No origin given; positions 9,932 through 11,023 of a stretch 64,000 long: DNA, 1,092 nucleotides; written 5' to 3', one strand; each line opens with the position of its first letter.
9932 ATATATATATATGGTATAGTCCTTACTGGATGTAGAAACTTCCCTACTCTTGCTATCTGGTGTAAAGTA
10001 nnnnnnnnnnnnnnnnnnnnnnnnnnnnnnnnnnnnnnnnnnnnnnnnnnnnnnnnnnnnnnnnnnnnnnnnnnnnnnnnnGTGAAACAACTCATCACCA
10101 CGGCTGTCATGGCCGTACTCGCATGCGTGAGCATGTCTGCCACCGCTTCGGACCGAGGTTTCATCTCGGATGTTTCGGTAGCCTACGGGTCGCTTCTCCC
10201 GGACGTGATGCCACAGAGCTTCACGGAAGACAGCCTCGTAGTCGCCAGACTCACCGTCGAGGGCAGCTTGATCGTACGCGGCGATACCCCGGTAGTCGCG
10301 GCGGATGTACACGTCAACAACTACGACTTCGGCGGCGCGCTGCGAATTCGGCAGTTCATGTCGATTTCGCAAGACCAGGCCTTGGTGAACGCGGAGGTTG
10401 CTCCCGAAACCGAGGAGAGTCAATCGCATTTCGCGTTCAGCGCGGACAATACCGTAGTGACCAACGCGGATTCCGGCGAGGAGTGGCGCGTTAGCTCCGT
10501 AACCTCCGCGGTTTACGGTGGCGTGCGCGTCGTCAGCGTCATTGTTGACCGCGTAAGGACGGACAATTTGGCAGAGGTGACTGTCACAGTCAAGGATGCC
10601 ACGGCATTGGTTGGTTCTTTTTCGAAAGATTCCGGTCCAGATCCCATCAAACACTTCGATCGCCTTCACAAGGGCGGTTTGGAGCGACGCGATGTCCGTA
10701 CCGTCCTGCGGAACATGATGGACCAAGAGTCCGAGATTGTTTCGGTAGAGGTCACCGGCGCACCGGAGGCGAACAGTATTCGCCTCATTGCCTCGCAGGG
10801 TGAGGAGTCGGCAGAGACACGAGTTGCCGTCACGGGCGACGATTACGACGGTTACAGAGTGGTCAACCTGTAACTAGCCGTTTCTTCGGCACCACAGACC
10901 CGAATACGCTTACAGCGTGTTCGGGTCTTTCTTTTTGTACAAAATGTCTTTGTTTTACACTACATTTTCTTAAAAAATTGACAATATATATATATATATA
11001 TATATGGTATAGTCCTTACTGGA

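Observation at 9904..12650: Tandem triplication of a lipoprotein cassette with an (AT)11 tract in the promoter spacer, a conserved ~135-nt leader, hypervariable N-terminal mature regions and a degenerate third copy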

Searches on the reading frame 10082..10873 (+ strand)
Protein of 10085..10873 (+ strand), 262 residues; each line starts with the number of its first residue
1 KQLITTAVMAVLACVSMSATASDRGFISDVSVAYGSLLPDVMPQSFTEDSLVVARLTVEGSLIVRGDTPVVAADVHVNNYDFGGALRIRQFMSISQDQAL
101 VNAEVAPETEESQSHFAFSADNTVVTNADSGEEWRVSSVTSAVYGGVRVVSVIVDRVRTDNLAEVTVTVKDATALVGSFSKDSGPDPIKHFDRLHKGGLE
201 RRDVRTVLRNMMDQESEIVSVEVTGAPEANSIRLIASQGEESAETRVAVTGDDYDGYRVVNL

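Call 11: search_protein_families(library=pfam, proteins=[window:10085-10873:+], max_evalue=0.1)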
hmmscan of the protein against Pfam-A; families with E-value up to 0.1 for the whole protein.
window:10085-10873:+ (262 aa): 0 families

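Call 14: find_homologous_proteins(query=window:10082-10870:+, max_evalue=0.01)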
Query seq(263 aa) (263 aa): 2 proteins with E <= 0.01 among 2244 candidates.
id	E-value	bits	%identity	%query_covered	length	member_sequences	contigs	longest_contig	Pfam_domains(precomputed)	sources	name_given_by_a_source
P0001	3.9e-161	552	100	100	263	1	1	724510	-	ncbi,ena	-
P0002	3.2e-58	215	51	100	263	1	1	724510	-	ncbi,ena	-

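Call 16: find_encoding_contigs(protein=P0001, flank=4000, max_places=10)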
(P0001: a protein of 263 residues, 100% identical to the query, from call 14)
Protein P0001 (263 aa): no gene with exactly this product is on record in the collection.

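Call 17: find_encoding_contigs(protein=P0002, flank=4000, max_places=10)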
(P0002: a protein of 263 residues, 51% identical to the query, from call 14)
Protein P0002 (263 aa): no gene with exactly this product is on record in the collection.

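Call 18: list_cluster_members(proteins=[P0001, P0002])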
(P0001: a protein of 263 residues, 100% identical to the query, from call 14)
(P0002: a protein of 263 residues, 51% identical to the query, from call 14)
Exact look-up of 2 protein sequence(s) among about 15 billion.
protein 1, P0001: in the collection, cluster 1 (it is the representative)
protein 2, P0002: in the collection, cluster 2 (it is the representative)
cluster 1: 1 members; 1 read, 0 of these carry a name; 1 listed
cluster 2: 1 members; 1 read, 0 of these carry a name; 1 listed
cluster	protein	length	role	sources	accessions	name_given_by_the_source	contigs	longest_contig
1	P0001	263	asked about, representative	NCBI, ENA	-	-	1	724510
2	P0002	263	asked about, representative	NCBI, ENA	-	-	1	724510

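Call 26: find_related_loci(query=A2, collection=genome_contigs, flank=6000)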
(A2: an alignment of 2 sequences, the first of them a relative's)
Query A2 (263 aa) in genome_contigs; peptide patterns used: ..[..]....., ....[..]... (x = any residue, [..] = any of these).
336 stretches matched a pattern, but none encodes a relative of the query by tblastn (E <= 1e-3).

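Call 31: search_protein_representatives(alignment_id=A2)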
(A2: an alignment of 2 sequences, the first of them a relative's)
Query: 2 sequences, 277 profile positions. Proteins with E-value up to 0.001 (for the whole library): 2; up to 1e-10: 2; up to 1e-30: 2. The best 2 are listed.
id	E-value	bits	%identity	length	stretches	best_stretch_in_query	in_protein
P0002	6.9e-152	520.9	-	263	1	1-277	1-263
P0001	3.4e-149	512.1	-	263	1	1-277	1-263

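Call 37: predict_structure(alignment_id=A2)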
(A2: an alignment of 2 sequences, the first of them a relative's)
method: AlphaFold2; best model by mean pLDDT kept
length: 263 residues; sequences in the alignment: 2
mean_pLDDT: 47.6   pTM: 0.44
mean pLDDT of the five models: 47.6, 38.0, 34.9, 30.5, 30.5
residues with pLDDT >= 90: 0; 70-90: 38; 50-70: 83; < 50: 142
segments of 3 or more residues with pLDDT < 50: 1-64, 66-80, 173-182, 198-206, 215-217, 226-263
pLDDT, mean of each block of 10 residues (from residue 1): 27 28 24 27 29 31 42 41 73 65 70 69 79 75 58 68 54 44 50 51 49 50 48 35 32 27 22
secondary structure, 60 per line:
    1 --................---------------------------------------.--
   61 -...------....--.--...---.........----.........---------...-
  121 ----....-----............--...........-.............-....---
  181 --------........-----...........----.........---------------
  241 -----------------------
elements in order: H3-18 E62-64 E71-74 E80-82 E86-94 E99-107 E117-119 E125-128 E134-145 E148-158 E163-172 H174-177 E189-196 H202-212 E217-225

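Call 47: find_related_loci(query=A2, collection=viral_contigs, flank=5000)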
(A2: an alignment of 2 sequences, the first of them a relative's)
Query A2 (263 aa) in viral_contigs; peptide patterns used: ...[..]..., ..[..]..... (x = any residue, [..] = any of these).
61 stretches matched a pattern, but none encodes a relative of the query by tblastn (E <= 1e-3).

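Call 60: search_protein_families(library=ncbifam, proteins=[P0001, P0002], max_evalue=1)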
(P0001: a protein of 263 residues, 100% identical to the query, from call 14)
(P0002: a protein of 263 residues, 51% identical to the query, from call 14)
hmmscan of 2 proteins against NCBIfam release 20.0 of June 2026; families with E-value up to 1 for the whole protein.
P0001 (263 aa): 0 families

P0002 (263 aa): 1 family
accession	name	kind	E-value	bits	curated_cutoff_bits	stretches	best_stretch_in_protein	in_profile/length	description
NF049866.1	outer_TDE1717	subfamily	0.11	12.4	135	1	1-31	1-36/210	TDE1717 family outer membrane beta-barrel protein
